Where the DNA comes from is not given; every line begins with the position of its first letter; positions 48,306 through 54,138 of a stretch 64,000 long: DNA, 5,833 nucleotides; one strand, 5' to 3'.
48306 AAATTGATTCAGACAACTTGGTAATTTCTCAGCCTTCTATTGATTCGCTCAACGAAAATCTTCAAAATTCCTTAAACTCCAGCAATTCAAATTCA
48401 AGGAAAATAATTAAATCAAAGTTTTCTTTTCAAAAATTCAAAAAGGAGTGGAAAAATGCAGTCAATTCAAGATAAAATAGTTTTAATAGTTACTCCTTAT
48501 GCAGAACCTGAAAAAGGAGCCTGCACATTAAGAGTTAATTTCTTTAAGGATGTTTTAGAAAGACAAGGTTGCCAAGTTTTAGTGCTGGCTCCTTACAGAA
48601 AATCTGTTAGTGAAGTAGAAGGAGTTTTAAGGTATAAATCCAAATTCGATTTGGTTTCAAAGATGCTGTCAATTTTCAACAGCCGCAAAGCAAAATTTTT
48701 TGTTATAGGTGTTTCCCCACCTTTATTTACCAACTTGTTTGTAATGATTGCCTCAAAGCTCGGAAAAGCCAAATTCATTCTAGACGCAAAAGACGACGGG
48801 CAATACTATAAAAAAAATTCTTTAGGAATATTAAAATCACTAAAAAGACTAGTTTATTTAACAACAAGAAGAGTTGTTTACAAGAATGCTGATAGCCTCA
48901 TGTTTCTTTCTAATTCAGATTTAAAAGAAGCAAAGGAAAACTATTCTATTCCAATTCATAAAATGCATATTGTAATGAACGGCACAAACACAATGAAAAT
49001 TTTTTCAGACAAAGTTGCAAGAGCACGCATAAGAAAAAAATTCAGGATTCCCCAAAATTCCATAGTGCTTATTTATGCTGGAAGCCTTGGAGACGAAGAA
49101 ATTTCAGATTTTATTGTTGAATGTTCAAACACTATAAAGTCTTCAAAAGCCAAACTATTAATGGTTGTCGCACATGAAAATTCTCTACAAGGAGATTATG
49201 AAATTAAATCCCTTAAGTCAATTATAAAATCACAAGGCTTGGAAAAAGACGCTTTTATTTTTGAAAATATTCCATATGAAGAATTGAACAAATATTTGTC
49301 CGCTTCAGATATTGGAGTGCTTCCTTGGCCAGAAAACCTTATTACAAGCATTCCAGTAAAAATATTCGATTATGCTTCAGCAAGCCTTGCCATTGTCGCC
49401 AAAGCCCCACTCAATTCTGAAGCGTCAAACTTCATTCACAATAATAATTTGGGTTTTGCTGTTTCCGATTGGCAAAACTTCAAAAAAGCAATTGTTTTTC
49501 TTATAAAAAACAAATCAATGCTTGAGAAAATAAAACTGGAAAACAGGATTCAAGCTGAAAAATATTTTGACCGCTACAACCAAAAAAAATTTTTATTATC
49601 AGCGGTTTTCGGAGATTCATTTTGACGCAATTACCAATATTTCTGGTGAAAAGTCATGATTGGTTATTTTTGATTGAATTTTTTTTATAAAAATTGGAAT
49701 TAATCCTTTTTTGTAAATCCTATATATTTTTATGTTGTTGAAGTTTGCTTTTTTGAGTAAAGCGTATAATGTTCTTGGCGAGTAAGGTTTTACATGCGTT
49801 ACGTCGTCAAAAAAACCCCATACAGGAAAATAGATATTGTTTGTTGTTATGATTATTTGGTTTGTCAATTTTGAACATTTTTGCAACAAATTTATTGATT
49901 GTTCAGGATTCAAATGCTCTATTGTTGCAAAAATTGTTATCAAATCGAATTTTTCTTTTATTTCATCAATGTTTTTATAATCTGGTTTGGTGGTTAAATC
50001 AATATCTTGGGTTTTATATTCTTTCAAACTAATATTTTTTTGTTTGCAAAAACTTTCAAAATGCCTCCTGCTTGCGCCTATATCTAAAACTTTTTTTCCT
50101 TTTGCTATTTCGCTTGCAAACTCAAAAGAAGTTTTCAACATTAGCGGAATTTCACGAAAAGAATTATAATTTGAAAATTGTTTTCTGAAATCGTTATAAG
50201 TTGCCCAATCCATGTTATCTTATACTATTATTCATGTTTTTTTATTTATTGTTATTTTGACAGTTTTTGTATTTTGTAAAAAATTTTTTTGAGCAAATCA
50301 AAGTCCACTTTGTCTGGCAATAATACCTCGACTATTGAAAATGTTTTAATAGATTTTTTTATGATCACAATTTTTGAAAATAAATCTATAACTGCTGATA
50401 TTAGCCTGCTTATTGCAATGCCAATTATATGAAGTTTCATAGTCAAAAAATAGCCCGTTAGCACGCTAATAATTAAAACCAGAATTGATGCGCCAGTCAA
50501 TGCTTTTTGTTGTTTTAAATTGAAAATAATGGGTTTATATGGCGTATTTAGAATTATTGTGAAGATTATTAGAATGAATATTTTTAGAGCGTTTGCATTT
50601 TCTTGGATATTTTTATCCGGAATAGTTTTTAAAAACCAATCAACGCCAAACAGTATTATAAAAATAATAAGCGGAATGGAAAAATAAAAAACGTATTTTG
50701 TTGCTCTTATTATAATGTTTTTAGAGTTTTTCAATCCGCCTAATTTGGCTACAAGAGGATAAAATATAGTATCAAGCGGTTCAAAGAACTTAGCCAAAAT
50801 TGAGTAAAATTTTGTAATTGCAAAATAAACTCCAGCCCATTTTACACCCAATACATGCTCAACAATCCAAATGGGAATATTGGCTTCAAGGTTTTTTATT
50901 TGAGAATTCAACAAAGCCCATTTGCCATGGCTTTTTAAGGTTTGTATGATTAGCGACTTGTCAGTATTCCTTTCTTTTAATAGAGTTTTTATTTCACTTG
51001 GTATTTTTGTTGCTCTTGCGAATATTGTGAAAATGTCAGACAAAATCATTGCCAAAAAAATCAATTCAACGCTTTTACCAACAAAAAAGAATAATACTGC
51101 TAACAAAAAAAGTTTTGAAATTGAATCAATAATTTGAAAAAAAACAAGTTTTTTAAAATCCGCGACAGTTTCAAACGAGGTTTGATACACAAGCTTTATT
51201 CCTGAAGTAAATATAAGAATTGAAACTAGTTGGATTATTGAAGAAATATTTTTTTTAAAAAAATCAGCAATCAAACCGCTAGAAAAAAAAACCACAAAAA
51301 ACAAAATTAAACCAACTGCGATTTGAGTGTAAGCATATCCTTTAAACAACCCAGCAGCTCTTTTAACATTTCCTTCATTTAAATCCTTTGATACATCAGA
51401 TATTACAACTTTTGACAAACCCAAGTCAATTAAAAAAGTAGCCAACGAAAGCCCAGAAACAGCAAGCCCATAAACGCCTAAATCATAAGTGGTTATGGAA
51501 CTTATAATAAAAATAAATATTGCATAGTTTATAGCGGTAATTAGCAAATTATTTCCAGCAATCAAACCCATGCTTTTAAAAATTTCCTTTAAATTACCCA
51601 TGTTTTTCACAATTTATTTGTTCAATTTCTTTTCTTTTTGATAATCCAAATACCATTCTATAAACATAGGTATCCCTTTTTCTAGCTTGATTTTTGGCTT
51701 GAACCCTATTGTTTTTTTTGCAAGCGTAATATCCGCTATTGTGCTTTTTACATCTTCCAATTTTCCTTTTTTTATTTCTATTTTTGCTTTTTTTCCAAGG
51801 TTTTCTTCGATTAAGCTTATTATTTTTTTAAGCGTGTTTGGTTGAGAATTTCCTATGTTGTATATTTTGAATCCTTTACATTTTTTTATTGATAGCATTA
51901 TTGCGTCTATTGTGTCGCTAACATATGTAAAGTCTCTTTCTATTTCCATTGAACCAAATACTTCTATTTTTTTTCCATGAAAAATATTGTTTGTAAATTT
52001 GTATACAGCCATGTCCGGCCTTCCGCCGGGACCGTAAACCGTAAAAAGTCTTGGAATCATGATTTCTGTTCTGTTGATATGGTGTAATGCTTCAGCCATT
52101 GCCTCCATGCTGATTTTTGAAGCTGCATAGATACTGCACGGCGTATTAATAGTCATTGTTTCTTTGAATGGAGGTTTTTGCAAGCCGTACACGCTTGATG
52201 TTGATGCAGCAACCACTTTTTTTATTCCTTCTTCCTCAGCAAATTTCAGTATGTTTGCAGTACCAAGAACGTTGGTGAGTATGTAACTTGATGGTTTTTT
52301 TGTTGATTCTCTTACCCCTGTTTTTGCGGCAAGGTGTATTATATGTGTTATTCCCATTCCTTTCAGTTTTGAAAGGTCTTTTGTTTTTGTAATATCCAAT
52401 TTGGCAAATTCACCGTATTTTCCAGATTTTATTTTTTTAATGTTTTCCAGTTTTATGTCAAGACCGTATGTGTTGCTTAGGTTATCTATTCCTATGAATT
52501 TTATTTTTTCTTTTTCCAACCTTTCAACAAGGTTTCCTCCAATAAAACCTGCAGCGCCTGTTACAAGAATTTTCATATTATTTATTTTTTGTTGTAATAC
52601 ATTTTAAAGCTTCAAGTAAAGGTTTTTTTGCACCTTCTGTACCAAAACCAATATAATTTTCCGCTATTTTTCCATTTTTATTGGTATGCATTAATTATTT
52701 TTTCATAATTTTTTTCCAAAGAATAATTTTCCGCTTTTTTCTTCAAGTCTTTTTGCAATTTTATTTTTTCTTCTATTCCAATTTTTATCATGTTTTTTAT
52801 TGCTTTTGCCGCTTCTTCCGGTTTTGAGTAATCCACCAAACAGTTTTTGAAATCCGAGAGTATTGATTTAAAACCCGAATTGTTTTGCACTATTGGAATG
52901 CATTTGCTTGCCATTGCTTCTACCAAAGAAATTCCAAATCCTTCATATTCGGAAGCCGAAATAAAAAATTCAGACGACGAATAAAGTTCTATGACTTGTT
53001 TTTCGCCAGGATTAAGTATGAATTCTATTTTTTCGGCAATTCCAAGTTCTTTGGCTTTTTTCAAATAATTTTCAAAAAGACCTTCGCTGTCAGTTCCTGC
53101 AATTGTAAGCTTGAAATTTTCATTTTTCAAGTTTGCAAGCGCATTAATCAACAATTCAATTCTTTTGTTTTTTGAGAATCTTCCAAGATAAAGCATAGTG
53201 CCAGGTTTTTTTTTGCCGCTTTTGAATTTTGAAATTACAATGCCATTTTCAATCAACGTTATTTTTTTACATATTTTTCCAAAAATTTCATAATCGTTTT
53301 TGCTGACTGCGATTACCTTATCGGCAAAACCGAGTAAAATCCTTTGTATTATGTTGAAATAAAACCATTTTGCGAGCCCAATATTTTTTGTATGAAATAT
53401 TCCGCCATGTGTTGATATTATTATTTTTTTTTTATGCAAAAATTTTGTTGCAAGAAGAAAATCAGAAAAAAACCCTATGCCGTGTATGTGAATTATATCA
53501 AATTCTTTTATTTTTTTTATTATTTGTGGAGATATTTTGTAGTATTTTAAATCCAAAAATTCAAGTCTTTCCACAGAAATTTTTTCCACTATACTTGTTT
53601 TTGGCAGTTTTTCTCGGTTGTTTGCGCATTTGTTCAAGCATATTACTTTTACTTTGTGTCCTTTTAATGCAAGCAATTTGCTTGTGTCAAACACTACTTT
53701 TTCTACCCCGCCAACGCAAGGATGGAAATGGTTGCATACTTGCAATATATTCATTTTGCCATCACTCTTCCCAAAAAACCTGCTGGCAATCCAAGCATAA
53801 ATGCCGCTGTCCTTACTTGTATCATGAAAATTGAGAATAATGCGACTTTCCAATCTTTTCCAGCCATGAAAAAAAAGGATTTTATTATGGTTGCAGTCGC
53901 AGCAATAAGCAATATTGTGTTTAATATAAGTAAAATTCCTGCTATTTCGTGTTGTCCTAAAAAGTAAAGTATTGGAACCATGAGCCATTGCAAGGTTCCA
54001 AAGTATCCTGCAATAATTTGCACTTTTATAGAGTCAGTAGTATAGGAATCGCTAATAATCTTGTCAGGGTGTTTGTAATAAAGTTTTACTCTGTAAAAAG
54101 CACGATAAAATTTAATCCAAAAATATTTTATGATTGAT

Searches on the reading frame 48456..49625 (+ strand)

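Call 8: search_protein_families(library=ncbifam, proteins=[window:48456-49625:+], max_evalue=1e-8)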
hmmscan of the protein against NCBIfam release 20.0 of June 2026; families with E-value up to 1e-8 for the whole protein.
window:48456-49625:+ (389 aa): 2 families
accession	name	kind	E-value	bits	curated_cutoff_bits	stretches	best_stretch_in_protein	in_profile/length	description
NF007640.0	PRK10307.1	subfamily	9.4e-17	61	276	1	66-375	93-395/411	WcaI family glycosyltransferase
TIGR04157.1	glyco_rSAM_CFB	subfamily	2e-10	40.2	400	1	137-290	162-307/406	TIGR04157 family glycosyltransferase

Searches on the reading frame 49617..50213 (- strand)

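Call 8: search_protein_families(library=ncbifam, proteins=[window:49617-50213:-], max_evalue=1e-8)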
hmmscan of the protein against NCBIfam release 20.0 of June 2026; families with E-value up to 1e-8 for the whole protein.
window:49617-50213:- (198 aa): 0 families

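Call 40: search_protein_families(library=pfam, proteins=[window:49617-50213:-], max_evalue=0.0001)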
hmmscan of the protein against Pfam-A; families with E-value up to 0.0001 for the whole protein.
window:49617-50213:- (198 aa): 1 family
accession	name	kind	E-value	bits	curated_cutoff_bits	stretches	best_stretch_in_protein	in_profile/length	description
PF13489.12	Methyltransf_23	-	7.7e-11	42.4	27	1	31-162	14-163/164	Methyltransferase domain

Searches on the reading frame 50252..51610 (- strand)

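Call 8: search_protein_families(library=ncbifam, proteins=[window:50252-51610:-], max_evalue=1e-8)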
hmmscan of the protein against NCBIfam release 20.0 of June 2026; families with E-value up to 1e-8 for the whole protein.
window:50252-51610:- (452 aa): 0 families

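Call 40: search_protein_families(library=pfam, proteins=[window:50252-51610:-], max_evalue=0.0001)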
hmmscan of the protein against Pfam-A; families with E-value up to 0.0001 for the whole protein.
window:50252-51610:- (452 aa): 1 family
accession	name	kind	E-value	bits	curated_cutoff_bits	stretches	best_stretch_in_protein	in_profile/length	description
PF13440.11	Polysacc_synt_3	-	2.7e-17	63.4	23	1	40-321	7-275/293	Polysaccharide biosynthesis protein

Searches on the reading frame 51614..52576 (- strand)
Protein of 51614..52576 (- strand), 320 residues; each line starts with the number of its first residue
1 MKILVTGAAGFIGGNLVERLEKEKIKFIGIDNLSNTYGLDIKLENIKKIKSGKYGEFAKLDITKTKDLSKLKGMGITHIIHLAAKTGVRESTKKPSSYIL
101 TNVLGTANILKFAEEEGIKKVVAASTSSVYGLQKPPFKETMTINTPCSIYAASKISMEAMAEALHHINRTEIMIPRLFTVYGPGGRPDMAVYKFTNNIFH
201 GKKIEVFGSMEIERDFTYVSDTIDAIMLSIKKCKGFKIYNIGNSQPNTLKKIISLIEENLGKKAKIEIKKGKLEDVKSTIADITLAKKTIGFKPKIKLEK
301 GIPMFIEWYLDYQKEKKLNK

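Call 8: search_protein_families(library=ncbifam, proteins=[window:51614-52576:-], max_evalue=1e-8)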
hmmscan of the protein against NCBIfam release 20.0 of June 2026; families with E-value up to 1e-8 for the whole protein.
window:51614-52576:- (320 aa): 18 families
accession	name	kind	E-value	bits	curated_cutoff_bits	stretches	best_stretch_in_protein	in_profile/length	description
TIGR01181.1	dTDP_gluc_dehyt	equivalog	1.4e-45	155.8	365.1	1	2-314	1-316/321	dTDP-glucose 4,6-dehydratase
TIGR01179.1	galE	equivalog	5.6e-42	143.7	262.3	1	2-309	1-325/332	UDP-glucose 4-epimerase GalE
TIGR04180.1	EDH_00030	hypoth_equivalog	8.1e-40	136.7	475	1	3-295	1-295/297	NAD-dependent 4,6-dehydratase LegB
TIGR02197.1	heptose_epim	equivalog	7.1e-38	130.5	274.6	1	3-310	1-314/316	ADP-glyceromanno-heptose 6-epimerase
NF007490.0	PRK10084.1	subfamily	6.5e-26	91.2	649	1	1-314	1-339/361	dTDP-glucose 4,6-dehydratase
NF011728.1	PRK15181.1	equivalog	7e-25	87.7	760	1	3-312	18-340/348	Vi polysaccharide biosynthesis UDP-N-acetylglucosaminuronic acid C-4 epimerase TviC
NF007956.0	PRK10675.1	subfamily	1.7e-23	83.3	394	1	1-296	1-316/338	UDP-glucose 4-epimerase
NF007582.0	PRK10217.1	equivalog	2.7e-21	76.1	698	1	2-311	3-333/355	dTDP-glucose 4,6-dehydratase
NF047922.1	GDPFucSynFcl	equivalog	5.8e-20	71.9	500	1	58-315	35-307/308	GDP-L-fucose synthase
NF008360.0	PRK11150.1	equivalog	7.1e-18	64.9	452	1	3-269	2-262/310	ADP-glyceromanno-heptose 6-epimerase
NF008872.0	PRK11908.1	equivalog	1.1e-17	64.2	294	1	1-317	2-343/349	bifunctional UDP-4-keto-pentose/UDP-xylose synthase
TIGR02622.1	CDP_4_6_dhtase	equivalog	3.9e-17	62.4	278.45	1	2-316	6-337/352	CDP-glucose 4,6-dehydratase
NF042422.1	oxyalk_red_OleD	equivalog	1.5e-15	57.4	580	1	1-256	1-246/329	2-alkyl-3-oxoalkanoate reductase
TIGR03466.1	HpnA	hypoth_equivalog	9.3e-15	54.3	367.65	1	1-264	1-250/327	hopanoid-associated sugar epimerase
NF042423.1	oxyalk_red_Shew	equivalog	1.5e-14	53.9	580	1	2-256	10-253/331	2-alkyl-3-oxoalkanoate reductase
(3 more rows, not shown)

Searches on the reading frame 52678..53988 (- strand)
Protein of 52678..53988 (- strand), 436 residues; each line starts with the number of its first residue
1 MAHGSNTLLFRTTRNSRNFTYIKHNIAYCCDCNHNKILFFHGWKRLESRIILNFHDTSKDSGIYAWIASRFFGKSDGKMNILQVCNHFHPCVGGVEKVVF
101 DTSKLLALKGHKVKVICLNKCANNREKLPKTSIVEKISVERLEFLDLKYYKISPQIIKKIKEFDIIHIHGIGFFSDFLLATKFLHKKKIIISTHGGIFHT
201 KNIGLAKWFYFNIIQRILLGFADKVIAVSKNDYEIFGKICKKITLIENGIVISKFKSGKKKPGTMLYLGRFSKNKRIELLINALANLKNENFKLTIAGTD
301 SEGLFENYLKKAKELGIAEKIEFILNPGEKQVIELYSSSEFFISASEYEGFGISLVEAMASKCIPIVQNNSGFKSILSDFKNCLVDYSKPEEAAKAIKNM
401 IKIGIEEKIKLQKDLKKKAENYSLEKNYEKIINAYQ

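Call 8: search_protein_families(library=ncbifam, proteins=[window:52678-53988:-], max_evalue=1e-8)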
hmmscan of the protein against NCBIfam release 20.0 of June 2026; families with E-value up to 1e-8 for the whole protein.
window:52678-53988:- (436 aa): 16 families
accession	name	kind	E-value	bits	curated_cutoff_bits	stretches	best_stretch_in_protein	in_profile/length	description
NF041010.1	glycosy_Agl16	equivalog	2.6e-23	82.4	575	1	80-435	2-348/352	glycosylation protein Agl16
TIGR03999.1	thiol_BshA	equivalog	1.6e-18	66.8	273.7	1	88-434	7-369/375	N-acetyl-alpha-D-glucosaminyl L-malate synthase BshA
NF038255.1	exopoly_VpsD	equivalog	1.8e-18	66.6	300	1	157-431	94-375/381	VpsD family glycosyltransferase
NF046085.1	XrtY_assoc_Gly1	equivalog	9.3e-17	60.9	400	1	79-429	1-375/387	XrtY-associated glycosyltransferase XYAG1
TIGR02095.1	glgA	subfamily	1.1e-15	57.3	328.45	1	263-435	295-474/477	glycogen/starch synthase, ADP-glucose type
NF038295.1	EPS_HpsP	equivalog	4.4e-15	55.6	550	1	184-436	133-385/388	hormogonium polysaccharide biosynthesis glycosyltransferase HpsP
TIGR03088.1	stp2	hypoth_equivalog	5.3e-15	55.3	409.05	1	84-426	7-361/374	TIGR03088 family PEP-CTERM/XrtA system glycosyltransferase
NF041876.1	EPS_EpsE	equivalog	1e-14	54.6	400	1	260-402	212-360/389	exopolysaccharide biosynthesis GT4 family glycosyltransferase EpsE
NF050063.1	ProtGlycPglJ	equivalog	1.7e-13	50.5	500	1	133-431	63-355/363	N-acetylgalactosamine-N,N'-diacetylbacillosaminyl-diphospho-undecaprenol 4-alpha-N-acetylgalactosaminyltransferase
TIGR03449.1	mycothiol_MshA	equivalog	5.2e-13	48.7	462.5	1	264-436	222-401/406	D-inositol-3-phosphate glycosyltransferase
TIGR02149.1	glgA_Coryne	subfamily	9.9e-13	48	302.4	1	111-392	33-340/391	glycogen synthase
NF047684.1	TeichurnBiosyTuaC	equivalog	2.3e-11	43.3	550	1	264-436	221-387/391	teichuronic acid biosynthesis protein TuaC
TIGR02918.1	TIGR02918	equivalog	2.5e-11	43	574.6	1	230-429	286-485/500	accessory Sec system glycosyltransferase GtfA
NF049988.1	MGlcDAGSynMgs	equivalog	4.5e-11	42.7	400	0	268-429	219-378/398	alpha-monoglucosyldiacylglycerol synthase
TIGR04047.1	MSMEG_0565_glyc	hypoth_equivalog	5.1e-10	39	259.85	1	268-435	199-371/373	MSMEG_0565 family glycosyltransferase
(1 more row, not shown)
